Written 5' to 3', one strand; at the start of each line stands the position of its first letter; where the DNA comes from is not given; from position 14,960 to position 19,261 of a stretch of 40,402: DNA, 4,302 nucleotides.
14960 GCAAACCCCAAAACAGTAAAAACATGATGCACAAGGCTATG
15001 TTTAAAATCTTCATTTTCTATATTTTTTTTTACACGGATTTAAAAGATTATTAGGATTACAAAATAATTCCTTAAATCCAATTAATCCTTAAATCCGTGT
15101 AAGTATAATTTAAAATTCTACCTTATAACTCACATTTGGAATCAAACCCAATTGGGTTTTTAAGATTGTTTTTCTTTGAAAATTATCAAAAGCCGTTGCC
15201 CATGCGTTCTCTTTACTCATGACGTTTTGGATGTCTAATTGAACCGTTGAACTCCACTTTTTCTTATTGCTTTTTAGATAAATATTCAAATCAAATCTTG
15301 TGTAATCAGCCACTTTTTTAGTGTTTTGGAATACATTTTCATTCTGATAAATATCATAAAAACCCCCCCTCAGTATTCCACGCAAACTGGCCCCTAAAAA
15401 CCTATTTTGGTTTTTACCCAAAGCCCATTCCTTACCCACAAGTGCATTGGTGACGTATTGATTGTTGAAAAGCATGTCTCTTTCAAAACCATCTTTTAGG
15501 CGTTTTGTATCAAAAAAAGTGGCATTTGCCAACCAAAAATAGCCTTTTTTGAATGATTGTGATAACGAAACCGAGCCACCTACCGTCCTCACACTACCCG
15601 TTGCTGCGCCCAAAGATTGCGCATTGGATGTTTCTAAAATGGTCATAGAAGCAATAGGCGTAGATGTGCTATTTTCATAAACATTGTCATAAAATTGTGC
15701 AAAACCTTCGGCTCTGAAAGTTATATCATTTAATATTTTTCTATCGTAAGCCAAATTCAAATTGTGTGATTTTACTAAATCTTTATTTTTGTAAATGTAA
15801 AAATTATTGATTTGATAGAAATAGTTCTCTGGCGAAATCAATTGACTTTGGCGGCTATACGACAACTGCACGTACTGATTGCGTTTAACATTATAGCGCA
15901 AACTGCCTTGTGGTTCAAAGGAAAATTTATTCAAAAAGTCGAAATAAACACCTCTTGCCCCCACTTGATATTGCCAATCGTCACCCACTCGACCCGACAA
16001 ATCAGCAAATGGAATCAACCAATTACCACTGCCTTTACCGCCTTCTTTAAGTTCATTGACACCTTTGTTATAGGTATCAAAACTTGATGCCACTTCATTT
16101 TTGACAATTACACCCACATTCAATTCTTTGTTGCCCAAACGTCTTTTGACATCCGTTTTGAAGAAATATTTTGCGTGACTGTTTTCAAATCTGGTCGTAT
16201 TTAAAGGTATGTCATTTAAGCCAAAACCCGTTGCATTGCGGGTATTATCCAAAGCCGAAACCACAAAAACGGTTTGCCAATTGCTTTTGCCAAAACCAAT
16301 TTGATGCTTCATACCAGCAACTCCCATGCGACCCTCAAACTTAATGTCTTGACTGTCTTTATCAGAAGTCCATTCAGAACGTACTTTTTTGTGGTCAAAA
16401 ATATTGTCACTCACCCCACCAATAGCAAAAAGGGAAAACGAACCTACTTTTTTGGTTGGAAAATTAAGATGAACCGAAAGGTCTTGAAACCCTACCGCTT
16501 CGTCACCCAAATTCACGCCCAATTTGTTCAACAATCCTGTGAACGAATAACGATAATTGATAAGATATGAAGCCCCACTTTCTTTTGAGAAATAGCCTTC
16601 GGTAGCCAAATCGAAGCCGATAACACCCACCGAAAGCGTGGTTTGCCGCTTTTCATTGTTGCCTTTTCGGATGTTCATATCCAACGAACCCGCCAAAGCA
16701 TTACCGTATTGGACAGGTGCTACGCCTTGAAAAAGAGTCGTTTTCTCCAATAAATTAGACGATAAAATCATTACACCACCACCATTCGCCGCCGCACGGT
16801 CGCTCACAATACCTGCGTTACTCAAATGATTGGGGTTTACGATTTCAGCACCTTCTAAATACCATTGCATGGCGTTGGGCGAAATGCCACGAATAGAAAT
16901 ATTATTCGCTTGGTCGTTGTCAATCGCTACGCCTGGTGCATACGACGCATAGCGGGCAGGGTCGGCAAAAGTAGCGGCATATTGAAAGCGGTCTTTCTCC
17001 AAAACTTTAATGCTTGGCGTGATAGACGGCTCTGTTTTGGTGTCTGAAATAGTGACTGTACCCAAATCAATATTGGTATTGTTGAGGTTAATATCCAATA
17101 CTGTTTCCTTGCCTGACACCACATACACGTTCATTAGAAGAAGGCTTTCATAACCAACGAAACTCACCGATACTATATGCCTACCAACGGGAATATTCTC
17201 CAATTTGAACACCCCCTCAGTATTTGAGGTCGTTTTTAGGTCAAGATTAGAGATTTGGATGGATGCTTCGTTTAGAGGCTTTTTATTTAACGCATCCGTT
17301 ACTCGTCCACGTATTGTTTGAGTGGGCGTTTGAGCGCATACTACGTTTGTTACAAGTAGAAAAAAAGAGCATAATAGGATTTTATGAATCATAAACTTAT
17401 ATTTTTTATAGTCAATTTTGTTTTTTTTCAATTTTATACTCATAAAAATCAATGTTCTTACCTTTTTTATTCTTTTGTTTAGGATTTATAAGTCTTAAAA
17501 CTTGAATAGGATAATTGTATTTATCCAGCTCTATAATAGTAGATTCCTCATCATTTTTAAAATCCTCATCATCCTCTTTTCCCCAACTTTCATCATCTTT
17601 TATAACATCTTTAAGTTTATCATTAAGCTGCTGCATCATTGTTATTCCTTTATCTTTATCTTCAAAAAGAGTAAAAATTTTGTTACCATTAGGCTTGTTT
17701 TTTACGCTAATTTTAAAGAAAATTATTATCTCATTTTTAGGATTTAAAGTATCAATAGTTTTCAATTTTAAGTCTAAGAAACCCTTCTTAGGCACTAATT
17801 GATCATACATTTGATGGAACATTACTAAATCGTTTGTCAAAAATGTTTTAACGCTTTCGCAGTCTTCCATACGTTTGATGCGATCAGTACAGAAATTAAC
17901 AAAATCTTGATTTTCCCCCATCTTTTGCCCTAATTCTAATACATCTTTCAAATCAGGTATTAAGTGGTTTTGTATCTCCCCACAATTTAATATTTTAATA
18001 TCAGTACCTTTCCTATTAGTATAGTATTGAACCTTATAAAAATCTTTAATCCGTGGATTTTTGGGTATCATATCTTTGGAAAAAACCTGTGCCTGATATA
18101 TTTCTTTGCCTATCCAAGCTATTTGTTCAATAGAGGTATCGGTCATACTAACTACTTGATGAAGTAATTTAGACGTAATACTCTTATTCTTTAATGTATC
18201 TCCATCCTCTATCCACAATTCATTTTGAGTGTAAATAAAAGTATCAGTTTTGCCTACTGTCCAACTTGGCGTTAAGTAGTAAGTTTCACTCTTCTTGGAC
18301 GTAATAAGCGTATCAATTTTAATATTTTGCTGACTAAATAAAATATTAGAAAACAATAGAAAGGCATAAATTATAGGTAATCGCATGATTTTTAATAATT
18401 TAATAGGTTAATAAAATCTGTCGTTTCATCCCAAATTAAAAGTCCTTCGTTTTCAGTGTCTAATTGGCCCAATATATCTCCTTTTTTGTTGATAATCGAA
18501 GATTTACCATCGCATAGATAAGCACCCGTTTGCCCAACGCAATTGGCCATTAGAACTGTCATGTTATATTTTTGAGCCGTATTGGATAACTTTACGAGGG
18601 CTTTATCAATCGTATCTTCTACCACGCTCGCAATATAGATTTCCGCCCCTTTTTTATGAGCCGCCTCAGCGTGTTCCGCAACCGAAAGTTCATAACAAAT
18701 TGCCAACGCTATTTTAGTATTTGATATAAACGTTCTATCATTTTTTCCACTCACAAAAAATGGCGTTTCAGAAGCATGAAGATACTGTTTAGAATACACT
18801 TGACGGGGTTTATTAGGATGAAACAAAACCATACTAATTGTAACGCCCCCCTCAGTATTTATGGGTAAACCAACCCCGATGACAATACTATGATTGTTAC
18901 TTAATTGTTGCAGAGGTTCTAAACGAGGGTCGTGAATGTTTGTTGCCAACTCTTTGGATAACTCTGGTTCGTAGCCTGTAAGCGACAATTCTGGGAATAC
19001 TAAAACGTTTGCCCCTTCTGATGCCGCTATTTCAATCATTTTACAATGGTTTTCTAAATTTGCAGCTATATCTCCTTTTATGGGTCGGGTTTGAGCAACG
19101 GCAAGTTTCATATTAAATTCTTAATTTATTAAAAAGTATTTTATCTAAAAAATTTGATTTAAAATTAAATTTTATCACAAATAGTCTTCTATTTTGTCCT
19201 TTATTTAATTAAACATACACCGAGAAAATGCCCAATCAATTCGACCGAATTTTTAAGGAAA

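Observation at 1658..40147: Hyper-abundant 13-17-mer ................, about one copy per 1.2 kb, between and inside genes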

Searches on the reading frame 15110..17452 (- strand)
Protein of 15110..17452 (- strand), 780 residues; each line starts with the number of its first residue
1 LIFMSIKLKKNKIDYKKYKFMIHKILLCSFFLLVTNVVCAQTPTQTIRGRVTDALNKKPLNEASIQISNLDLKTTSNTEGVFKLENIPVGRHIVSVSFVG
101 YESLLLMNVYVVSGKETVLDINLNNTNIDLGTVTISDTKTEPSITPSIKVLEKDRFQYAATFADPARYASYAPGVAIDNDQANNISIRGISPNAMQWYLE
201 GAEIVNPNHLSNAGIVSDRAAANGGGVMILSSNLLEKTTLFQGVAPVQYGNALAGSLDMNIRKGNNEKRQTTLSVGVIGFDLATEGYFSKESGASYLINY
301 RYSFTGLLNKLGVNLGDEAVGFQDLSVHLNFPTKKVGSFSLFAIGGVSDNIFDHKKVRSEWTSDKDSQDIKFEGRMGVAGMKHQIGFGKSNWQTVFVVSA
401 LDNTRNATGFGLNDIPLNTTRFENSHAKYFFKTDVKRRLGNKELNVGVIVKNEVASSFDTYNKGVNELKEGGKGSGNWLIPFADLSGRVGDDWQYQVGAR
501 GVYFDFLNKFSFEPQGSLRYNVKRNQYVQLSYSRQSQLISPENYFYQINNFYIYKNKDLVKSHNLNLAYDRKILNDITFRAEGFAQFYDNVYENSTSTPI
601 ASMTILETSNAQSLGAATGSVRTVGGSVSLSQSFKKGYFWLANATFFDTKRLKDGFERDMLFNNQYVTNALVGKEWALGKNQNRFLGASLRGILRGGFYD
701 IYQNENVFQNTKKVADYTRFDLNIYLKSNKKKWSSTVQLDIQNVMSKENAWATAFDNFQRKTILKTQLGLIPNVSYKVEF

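Call 8: search_protein_families(library=pfam, proteins=[window:15110-17452:-])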
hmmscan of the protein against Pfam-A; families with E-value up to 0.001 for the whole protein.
window:15110-17452:- (780 aa): 3 families
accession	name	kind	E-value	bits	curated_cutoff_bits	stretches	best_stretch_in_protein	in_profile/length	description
PF13620.12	CarboxypepD_reg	-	1.7e-14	54.3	32.3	1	46-123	1-81/82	Carboxypeptidase regulatory-like domain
PF13715.12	CarbopepD_reg_2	-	1.5e-13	51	32.2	1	47-134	1-87/88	CarboxypepD_reg-like domain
PF07715.20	Plug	-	5.4e-06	27.3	23.9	1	147-255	8-106/107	TonB-dependent Receptor Plug Domain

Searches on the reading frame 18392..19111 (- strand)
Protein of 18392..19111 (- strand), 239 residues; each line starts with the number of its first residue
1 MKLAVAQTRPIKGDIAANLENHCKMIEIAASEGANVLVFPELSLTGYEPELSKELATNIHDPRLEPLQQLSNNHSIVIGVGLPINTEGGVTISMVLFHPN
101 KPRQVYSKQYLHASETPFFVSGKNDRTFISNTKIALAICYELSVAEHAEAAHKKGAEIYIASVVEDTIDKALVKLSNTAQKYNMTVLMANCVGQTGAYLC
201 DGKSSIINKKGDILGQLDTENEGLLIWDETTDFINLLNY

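Call 8: search_protein_families(library=pfam, proteins=[window:18392-19111:-])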
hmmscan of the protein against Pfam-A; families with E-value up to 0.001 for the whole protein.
window:18392-19111:- (239 aa): 1 family
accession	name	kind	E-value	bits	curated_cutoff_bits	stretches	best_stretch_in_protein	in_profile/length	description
PF00795.27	CN_hydrolase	-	1.8e-29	103.3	23.2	1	2-227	1-244/256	Carbon-nitrogen hydrolase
